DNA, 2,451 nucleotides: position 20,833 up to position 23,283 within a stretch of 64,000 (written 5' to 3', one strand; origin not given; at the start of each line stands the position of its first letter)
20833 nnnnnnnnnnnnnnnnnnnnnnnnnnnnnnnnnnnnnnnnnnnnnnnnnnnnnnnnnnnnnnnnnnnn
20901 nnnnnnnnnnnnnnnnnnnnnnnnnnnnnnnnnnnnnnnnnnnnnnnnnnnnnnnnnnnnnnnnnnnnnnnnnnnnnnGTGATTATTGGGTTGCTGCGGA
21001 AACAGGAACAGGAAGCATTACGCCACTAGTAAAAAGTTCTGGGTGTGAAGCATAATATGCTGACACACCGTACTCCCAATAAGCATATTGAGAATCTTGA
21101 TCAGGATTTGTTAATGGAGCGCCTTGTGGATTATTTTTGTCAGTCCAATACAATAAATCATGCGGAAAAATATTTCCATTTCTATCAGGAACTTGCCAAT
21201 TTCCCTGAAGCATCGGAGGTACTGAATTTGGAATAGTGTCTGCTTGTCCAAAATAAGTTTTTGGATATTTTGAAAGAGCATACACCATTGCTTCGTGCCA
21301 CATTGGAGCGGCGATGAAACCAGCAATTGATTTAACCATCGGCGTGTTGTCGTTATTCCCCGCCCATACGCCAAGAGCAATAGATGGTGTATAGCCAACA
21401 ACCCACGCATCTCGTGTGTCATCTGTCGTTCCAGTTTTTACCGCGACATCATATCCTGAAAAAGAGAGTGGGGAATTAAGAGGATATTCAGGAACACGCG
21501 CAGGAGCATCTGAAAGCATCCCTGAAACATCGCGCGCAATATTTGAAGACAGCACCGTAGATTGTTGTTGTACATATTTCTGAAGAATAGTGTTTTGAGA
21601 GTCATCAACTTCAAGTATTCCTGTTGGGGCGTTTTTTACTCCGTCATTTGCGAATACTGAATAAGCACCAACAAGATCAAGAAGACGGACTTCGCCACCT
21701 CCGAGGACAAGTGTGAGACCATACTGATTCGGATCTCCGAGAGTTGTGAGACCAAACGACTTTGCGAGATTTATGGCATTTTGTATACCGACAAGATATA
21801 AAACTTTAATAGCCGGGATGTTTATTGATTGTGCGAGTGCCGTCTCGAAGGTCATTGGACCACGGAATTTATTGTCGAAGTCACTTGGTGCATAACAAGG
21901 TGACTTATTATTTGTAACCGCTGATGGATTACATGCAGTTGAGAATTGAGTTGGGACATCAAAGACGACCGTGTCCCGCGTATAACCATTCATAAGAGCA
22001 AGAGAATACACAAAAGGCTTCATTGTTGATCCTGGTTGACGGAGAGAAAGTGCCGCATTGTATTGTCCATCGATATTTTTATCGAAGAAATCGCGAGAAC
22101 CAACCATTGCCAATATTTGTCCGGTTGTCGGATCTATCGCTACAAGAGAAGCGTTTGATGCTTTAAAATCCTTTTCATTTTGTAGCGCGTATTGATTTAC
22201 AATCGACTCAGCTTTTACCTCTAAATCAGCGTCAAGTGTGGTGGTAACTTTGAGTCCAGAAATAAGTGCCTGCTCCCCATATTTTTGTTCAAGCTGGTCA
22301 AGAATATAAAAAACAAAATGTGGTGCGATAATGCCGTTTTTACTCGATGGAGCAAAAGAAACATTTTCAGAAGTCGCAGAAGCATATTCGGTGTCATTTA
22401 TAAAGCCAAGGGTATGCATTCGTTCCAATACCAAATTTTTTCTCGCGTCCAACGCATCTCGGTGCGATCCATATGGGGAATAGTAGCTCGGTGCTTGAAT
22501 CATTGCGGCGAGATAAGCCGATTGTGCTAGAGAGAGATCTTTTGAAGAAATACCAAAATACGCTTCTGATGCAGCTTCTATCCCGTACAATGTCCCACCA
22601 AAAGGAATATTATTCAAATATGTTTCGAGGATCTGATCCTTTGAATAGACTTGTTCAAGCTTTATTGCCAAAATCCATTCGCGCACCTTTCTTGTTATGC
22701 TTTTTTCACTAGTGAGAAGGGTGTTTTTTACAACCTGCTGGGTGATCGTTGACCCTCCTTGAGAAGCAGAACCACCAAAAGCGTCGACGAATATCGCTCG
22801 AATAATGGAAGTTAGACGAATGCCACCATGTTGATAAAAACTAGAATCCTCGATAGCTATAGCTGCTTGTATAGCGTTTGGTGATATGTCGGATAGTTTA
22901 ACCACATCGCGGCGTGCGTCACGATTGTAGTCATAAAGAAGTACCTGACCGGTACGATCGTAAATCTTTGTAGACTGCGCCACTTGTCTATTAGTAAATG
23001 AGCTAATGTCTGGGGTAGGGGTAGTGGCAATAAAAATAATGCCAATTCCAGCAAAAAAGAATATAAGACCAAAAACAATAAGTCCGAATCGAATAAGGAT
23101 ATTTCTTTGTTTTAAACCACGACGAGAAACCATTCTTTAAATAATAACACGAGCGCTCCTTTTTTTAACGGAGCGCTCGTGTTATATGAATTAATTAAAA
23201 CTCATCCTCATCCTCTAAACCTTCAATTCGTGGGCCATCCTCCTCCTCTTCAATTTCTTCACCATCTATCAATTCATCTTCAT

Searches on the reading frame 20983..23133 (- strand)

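Call 46: search_protein_families(library=pfam, proteins=[window:20983-23133:-])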
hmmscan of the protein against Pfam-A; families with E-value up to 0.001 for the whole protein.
window:20983-23133:- (716 aa): 2 families
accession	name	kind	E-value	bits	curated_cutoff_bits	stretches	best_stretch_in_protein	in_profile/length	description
PF00912.28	Transgly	-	1.1e-63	214.3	27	1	68-240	7-178/178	Transglycosylase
PF00905.27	Transpeptidase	-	1.1e-22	81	22.1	1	329-584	2-267/299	Penicillin binding protein transpeptidase domain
